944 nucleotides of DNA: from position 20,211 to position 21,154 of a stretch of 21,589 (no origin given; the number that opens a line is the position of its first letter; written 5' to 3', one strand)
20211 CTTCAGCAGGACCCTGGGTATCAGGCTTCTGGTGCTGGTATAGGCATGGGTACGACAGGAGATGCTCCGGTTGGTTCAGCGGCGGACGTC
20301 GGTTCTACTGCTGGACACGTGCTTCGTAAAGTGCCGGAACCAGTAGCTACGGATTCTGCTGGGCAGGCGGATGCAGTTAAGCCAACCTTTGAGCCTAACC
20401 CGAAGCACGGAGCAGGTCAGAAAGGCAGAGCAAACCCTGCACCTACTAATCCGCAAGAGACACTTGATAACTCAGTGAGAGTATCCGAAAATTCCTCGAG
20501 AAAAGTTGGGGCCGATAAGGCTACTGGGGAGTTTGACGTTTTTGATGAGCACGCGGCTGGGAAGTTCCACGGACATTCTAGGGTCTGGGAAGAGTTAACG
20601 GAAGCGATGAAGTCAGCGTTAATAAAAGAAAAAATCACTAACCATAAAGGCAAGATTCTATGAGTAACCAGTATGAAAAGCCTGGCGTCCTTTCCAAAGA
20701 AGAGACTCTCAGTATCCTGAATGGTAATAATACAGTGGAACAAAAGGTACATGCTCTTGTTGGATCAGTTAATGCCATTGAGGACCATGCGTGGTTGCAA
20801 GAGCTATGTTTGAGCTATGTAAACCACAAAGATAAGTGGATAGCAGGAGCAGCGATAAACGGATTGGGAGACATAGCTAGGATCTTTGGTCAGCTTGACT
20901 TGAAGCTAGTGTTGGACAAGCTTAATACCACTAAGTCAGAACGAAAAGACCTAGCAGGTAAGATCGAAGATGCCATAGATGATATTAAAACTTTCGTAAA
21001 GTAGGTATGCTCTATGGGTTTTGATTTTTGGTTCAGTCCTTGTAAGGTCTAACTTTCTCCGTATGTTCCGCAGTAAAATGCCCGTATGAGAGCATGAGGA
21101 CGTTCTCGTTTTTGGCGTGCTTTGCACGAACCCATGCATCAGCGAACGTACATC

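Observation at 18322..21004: Three-gene translationally coupled cassette: Inc-like membrane coiled-coil protein, large secreted DPxTG-motif protein, small partner protein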

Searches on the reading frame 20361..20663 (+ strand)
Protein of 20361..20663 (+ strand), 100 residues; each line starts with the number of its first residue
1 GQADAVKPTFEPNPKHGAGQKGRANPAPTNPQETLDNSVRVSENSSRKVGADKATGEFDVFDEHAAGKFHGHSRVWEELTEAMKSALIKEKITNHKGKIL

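Call 13: search_solved_structures(query=window:20361-20663:+, max_evalue=10, show_alignments=3)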
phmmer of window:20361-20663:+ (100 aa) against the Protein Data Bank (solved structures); distinct sequences matched with E-value up to 10: 1.
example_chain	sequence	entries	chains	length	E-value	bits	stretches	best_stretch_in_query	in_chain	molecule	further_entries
5t87_E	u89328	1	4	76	1.1e-15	61.2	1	27-97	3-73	CdiA toxin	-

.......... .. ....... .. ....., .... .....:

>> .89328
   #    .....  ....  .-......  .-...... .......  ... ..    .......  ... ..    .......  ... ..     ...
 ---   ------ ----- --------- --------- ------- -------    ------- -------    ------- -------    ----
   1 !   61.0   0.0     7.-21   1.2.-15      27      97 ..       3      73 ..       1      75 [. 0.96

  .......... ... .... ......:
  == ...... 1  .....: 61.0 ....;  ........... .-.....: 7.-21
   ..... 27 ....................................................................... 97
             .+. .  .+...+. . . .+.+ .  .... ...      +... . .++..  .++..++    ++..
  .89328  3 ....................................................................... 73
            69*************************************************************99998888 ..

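Call 14: search_protein_families(library=pfam, proteins=[window:20361-20663:+], max_evalue=0.01)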
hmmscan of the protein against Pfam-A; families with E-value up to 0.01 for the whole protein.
window:20361-20663:+ (100 aa): 0 families

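Call 61: search_solved_structures(query=A4, max_evalue=10, show_alignments=3)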
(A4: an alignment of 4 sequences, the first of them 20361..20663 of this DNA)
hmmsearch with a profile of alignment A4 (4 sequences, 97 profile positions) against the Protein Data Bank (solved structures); distinct sequences matched with E-value up to 10: 1.
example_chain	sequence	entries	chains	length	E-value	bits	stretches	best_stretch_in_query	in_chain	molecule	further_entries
5t87_E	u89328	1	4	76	2e-18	69.7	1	25-94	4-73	CdiA toxin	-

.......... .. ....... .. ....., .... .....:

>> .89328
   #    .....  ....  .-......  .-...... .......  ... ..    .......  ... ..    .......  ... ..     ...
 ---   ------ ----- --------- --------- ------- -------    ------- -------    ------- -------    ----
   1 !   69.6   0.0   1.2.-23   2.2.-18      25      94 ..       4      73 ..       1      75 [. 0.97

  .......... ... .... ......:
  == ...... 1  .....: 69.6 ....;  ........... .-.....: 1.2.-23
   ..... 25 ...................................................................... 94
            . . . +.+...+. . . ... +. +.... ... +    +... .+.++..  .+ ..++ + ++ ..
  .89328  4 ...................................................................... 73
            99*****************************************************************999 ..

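Call 62: search_protein_families(library=pfam, alignment_id=A4, max_evalue=10)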
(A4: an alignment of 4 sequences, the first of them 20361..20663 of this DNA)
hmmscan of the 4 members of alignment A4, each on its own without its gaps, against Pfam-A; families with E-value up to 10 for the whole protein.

A. member 1, window:20361-20663:+ (100 aa): 1 family
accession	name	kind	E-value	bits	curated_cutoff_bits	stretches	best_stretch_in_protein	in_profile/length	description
PF04183.18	IucA_IucC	-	0.15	12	25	1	29-95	162-225/239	IucA / IucC family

B. families by the number of members that match (of 4 scanned): 1 family
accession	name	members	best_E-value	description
PF04183.18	IucA_IucC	1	0.15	IucA / IucC family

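Call 75: search_protein_representatives(protein=window:20361-20663:+)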
Query: 100 residues. Proteins with E-value up to 0.001 (for the whole library): 732; up to 1e-10: 338; up to 1e-30: 4. The best 150 are listed.
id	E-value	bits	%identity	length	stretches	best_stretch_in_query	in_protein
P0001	6.4e-60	215.8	80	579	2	1-100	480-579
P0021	2.6e-40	153.0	77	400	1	3-100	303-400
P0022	2.2e-31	124.3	45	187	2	10-100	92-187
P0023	2.7e-31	124.1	65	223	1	6-100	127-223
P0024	2.1e-30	121.2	62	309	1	9-100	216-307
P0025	6.9e-30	119.6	60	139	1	9-100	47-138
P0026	3.2e-27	111.0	59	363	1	7-100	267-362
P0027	6.2e-27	110.1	59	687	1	9-100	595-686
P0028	3.2e-26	107.8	57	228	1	9-100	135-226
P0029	5.1e-26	107.2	55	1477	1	9-100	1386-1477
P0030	7.3e-26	106.7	55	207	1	7-99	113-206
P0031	7.5e-26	106.6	54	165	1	10-99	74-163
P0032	8.1e-25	103.3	57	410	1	6-99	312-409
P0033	1.0e-24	103.0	54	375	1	6-100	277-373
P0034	1.6e-24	102.3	55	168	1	5-99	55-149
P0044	3.3e-23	98.1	60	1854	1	7-100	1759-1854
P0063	1.2e-20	89.9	52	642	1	9-99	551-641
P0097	2.0e-18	82.8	44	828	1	10-99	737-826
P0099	2.3e-18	82.6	50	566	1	6-99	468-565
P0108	8.5e-18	80.8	47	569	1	8-100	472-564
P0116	1.7e-17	79.9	49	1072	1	6-100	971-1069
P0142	2.2e-16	76.3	50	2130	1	6-100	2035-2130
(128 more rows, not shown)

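Call 76: search_protein_families(library=pfam, proteins=[P0029, P0044, P0142, P0116, P0097, P0027, P0063, P0099, P0108], max_evalue=0.001)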
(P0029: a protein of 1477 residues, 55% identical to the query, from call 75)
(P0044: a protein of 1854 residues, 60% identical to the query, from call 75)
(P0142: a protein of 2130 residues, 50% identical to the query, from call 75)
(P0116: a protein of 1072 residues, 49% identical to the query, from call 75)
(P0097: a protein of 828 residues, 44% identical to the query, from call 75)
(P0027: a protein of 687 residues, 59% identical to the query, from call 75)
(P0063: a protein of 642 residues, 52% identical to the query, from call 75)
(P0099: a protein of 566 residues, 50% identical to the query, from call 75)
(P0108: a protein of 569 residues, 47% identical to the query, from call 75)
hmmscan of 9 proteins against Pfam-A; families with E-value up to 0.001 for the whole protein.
P0029 (1477 aa): 2 families
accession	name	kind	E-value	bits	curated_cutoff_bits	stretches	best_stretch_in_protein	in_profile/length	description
PF05593.20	RHS_repeat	-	8.2e-40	134.9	22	2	792-829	1-38/38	RHS Repeat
PF03527.20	RHS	-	3.1e-10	40.2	27.9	1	1198-1231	1-34/38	RHS protein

P0044 (1854 aa): 0 families

P0142 (2130 aa): 4 families
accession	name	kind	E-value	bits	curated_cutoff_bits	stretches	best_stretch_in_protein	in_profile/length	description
PF05593.20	RHS_repeat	-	2.5e-110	359.6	22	15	1129-1165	1-37/38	RHS Repeat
PF17164.10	DUF5122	-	1.8e-11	44.5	27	2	48-79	2-36/36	Domain of unknown function (DUF5122) beta-propeller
PF20148.4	DUF6531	-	4.1e-10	40.3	24.1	1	403-473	2-74/74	Domain of unknown function (DUF6531)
PF25174.1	Beta-prop_THOC3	-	4.7e-06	26.2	305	0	929-1098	84-253/272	THOC3 beta-propeller domain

P0116 (1072 aa): 0 families

P0097 (828 aa): 5 families
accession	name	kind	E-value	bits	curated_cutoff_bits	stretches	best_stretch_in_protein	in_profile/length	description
PF05954.17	Phage_GPD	-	6.9e-46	157.3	30.1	1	30-314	2-275/305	Phage tail baseplate hub (GPD)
PF05488.18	PAAR_motif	-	4.4e-11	43.3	27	1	604-672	1-69/70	PAAR motif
PF04717.18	Phage_base_V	-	9e-10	39.2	23.8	1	391-459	9-74/75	Type VI secretion system/phage-baseplate injector OB domain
PF22178.3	Gp5_trimer_C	-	9.7e-08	32.6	30.9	1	478-561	2-82/112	Bacteriophage T4 gp5 C-terminal trimerisation domain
PF20093.5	DUF6484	-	9.3e-07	29.9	27.6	1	437-457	39-59/61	Domain of unknown function (DUF6484)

P0027 (687 aa): 0 families

P0063 (642 aa): 1 family
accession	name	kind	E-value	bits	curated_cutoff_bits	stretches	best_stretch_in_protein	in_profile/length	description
PF14449.11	PT-TG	-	2.1e-11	44.1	23.5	1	464-506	4-46/68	Pre-toxin TG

P0099 (566 aa): 0 families

P0108 (569 aa): 0 families

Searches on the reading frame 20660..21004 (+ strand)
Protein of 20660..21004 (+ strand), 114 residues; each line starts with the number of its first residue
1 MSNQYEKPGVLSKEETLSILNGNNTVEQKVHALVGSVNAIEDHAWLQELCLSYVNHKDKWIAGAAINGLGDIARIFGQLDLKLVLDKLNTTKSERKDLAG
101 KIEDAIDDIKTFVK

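Call 8: search_protein_families(library=pfam, proteins=[window:20660-21004:+], max_evalue=1)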
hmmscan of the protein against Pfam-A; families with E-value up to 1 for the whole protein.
window:20660-21004:+ (114 aa): 1 family
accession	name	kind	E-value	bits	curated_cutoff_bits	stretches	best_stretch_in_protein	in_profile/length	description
PF10363.15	RTP1_C1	-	0.0048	17.4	25.9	1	39-98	34-94/112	Required for nuclear transport of RNA pol II C-terminus 1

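Call 9: search_protein_families(library=ncbifam, proteins=[window:20660-21004:+], max_evalue=1)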
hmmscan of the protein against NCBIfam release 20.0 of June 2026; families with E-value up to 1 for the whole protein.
window:20660-21004:+ (114 aa): 1 family
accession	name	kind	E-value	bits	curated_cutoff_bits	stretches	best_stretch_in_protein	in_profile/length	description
TIGR03855.1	NAD_NadX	equivalog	0.045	13.2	206.55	1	23-93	55-123/229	aspartate dehydrogenase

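Call 12: search_solved_structures(query=window:20660-21004:+, max_evalue=10, show_alignments=2)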
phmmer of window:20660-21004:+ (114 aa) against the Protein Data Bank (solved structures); distinct sequences matched with E-value up to 10: 3.
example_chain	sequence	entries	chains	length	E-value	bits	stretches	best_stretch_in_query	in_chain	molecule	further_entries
5fna_A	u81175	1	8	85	0.005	20.3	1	8-63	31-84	Caspase-1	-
7keu_E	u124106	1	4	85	0.0051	20.3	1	8-63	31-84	Caspase-1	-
9wz6_A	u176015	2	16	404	0.035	17.6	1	9-64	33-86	Caspase-1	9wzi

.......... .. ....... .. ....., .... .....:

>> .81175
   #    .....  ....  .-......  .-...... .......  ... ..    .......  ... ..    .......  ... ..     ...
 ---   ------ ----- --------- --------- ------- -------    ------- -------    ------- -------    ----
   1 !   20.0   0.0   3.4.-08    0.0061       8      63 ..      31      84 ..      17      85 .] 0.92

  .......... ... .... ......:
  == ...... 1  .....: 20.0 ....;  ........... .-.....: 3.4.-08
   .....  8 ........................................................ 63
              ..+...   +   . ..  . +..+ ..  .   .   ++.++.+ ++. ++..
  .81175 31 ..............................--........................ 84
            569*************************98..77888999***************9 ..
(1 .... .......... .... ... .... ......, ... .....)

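Call 35: find_homologous_proteins(query=window:20660-21004:+, max_evalue=0.001)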
Query window:20660-21004:+ (114 aa): 6 proteins with E <= 0.001 among 13 candidates.
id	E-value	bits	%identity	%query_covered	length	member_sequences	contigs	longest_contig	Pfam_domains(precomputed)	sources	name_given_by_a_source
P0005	7.8e-68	243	100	100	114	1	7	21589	-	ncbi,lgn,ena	-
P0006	5.8e-50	186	78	97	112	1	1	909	-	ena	-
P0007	1.2e-42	162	67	100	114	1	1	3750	-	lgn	-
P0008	2.3e-42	161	65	98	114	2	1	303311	-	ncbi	-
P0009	1.0e-38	150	61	100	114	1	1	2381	-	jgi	-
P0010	2.7e-36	142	60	100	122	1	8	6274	-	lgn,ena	-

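Call 36: find_encoding_contigs(protein=P0008, flank=8000, max_places=2)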
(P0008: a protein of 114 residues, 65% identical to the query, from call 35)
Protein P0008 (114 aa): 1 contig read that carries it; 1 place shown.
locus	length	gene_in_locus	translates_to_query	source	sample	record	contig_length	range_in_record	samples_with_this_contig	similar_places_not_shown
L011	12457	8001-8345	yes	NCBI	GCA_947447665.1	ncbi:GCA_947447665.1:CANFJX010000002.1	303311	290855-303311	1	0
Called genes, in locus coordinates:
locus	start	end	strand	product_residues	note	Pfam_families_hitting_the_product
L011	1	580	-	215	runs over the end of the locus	-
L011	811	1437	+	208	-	-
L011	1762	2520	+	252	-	-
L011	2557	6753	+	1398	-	PF13332:Fil_haemagg_2 (faint)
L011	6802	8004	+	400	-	-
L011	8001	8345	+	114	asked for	-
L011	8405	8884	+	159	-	-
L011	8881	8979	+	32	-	-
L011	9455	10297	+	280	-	PF13635:DUF4143 (weak)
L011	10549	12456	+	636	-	?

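Call 37: find_encoding_contigs(protein=P0010, flank=8000, max_places=2)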
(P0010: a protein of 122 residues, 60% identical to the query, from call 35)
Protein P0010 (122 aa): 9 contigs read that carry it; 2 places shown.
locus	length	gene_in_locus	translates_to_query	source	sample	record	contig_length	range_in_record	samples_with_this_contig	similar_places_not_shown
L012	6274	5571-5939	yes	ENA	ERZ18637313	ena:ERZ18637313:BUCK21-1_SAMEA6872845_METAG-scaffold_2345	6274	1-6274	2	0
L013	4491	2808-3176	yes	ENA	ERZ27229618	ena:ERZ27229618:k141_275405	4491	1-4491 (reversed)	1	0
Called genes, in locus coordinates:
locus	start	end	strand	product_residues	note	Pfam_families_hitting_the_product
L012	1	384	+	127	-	?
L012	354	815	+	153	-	-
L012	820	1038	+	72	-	-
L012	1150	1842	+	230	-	-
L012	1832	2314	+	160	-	-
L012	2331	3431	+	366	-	-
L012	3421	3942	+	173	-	-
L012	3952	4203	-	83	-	PF00589:Phage_integrase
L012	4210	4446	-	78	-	PF00589:Phage_integrase (weak)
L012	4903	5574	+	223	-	-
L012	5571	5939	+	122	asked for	-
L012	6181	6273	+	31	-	?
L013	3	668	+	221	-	?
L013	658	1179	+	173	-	-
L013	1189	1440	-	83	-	PF00589:Phage_integrase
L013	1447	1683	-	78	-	PF00589:Phage_integrase (weak)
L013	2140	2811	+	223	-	-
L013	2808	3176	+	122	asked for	-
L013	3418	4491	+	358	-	?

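Call 38: find_encoding_contigs(protein=P0007, flank=8000, max_places=2)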
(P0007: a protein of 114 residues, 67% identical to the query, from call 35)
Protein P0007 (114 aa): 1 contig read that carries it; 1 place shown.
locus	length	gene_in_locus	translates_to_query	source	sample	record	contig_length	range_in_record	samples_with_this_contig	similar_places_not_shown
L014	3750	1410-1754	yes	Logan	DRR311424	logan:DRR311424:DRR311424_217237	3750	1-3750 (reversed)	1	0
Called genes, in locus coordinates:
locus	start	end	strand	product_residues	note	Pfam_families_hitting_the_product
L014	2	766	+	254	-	?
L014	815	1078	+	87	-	-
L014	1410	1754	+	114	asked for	-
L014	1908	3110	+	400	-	-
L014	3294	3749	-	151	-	?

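Call 73: predict_structure(alignment_id=A5)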
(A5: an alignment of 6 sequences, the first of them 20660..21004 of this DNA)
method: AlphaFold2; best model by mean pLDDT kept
length: 114 residues; sequences in the alignment: 6
mean_pLDDT: 91.6   pTM: 0.83
mean pLDDT of the five models: 91.6, 91.6, 91.1, 90.8, 90.7
residues with pLDDT >= 90: 99; 70-90: 5; 50-70: 3; < 50: 7
segments of 3 or more residues with pLDDT < 50: 1-7
pLDDT, mean of each block of 10 residues (from residue 1): 48 93 96 94 97 98 98 95 97 96 97 88
secondary structure, 60 per line:
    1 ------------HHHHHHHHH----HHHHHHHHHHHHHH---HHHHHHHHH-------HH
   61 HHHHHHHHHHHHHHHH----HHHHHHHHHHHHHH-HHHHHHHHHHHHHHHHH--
elements in order: H13-21 H26-39 H43-51 H59-76 H81-94 H96-112

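Call 81: search_protein_families(library=phrogs, proteins=[window:20660-21004:+], max_evalue=0.01)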
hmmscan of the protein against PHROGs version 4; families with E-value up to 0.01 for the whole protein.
window:20660-21004:+ (114 aa): 0 families

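Call 82: search_protein_families(library=pfam, proteins=[L011:2557-6753:+, L011:6802-8004:+, L011:8405-8884:+, L011:1762-2520:+, L011:811-1437:+, L011:9455-10297:+, L012:2331-3431:+], max_evalue=0.01)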
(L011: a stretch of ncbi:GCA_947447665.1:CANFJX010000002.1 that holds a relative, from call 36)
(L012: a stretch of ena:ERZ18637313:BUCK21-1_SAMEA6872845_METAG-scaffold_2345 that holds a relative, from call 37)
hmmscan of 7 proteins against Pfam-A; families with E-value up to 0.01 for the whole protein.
L011:2557-6753:+ (1398 aa): 1 family
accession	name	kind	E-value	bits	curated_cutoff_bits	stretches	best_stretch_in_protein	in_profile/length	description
PF13332.12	Fil_haemagg_2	-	2.9e-06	28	22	0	1162-1217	10-68/170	Hemagglutinin repeat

L011:6802-8004:+ (400 aa): 1 family
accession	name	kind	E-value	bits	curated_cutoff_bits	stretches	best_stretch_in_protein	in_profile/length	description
PF04829.18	PT-VENN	-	0.0013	19.3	20.3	1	213-251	10-49/52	Pre-toxin domain with VENN motif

L011:8405-8884:+ (159 aa): 0 families

L011:1762-2520:+ (252 aa): 0 families

L011:811-1437:+ (208 aa): 0 families

L011:9455-10297:+ (280 aa): 2 families
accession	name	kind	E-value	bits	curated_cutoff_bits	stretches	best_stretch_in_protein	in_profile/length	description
PF13635.12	DUF4143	-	1.7e-06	28.3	28.1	1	97-212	12-139/160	Domain of unknown function (DUF4143)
PF24207.1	DUF7430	-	0.0042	17.5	27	0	106-136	40-67/73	Family of unknown function (DUF7430)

L012:2331-3431:+ (366 aa): 0 families

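Call 111: search_solved_structures(query=A5, max_evalue=10, show_alignments=2)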
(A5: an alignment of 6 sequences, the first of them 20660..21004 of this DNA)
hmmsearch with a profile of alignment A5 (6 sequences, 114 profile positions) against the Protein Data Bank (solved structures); distinct sequences matched with E-value up to 10: 9.
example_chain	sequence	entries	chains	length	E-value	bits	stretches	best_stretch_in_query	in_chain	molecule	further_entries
5t87_A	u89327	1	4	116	0.0057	20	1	1-112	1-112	CdiI immunity protein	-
5fna_A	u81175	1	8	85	0.054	16.8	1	8-63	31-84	Caspase-1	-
7keu_E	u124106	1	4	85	0.056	16.8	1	8-63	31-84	Caspase-1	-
7o92_A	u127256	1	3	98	0.11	15.9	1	22-103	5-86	hypothetical protein UY81_C0065G0003 residues 18-54 from Candidatus Giovannonibacteria bac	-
7wuy_A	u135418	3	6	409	0.18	15.1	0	19-66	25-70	Methyltransf_2 domain-containing protein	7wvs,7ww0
9u9i_B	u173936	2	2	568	0.36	14.1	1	28-94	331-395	AP-4 complex subunit beta-1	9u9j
9u9r_B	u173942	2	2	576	0.39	14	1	28-94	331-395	AP-4 complex subunit beta-1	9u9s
9ynu_A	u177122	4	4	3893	0.59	13.5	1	32-92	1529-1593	Non-specific serine/threonine protein kinase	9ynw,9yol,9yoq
9wz6_A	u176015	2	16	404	0.62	13.4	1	8-64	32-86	Caspase-1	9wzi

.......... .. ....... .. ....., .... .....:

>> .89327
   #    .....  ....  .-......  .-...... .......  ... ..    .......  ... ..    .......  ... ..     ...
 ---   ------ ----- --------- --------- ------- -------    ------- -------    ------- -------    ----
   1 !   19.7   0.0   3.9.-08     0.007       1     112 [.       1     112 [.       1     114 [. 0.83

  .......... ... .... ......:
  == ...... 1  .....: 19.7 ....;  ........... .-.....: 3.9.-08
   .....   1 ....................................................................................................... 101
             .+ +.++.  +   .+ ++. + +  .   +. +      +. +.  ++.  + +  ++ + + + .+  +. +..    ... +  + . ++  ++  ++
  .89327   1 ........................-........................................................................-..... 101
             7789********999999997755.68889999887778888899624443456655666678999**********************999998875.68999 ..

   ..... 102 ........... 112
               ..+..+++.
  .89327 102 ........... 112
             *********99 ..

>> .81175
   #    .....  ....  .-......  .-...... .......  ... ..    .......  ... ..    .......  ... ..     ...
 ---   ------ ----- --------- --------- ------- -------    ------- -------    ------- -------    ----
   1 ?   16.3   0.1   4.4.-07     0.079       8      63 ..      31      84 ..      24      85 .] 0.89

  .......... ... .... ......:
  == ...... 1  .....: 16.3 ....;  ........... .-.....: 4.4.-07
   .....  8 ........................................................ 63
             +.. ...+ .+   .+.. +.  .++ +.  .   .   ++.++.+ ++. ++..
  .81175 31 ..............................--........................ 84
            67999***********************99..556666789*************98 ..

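Call 112: search_protein_families(library=padloc, proteins=[window:20660-21004:+], max_evalue=0.01)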
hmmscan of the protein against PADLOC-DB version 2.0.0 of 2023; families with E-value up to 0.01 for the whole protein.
window:20660-21004:+ (114 aa): 0 families
